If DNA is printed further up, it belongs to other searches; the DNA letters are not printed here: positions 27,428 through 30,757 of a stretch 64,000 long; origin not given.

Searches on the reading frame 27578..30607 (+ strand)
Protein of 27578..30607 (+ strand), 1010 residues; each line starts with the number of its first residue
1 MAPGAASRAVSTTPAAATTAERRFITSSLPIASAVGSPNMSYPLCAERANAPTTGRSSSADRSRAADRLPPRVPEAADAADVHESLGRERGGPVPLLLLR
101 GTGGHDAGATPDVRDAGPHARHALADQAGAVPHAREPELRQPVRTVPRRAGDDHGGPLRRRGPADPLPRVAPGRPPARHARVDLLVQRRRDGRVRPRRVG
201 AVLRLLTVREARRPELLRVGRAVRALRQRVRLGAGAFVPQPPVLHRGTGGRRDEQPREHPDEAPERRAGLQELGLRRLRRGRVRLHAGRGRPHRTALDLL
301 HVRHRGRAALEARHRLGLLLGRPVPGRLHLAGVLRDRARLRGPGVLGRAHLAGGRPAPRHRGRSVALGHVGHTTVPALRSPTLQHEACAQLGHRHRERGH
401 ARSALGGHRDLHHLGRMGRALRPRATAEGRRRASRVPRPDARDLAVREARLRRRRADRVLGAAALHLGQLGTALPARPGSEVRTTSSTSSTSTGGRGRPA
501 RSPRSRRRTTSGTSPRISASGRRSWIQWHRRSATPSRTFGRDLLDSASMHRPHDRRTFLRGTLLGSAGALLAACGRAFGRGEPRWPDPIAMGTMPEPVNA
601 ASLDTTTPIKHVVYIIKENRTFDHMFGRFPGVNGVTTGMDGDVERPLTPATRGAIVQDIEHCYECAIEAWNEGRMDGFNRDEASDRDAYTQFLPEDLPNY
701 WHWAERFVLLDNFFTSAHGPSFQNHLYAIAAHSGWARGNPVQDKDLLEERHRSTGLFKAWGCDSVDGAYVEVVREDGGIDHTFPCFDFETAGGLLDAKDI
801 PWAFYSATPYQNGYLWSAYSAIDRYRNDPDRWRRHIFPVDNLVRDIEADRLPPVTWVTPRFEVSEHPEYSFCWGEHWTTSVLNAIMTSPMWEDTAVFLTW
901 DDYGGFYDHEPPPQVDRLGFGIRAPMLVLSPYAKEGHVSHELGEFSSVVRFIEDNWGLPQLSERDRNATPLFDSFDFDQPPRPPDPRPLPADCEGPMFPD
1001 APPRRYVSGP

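Call 13: search_protein_families(library=pfam, proteins=[window:27578-30607:+], max_evalue=0.001)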
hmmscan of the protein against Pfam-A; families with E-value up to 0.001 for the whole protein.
window:27578-30607:+ (1010 aa): 1 family
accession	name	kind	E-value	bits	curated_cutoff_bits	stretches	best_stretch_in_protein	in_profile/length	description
PF04185.19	Phosphoesterase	-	1.8e-65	221.9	23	1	609-959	1-356/356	Phosphoesterase family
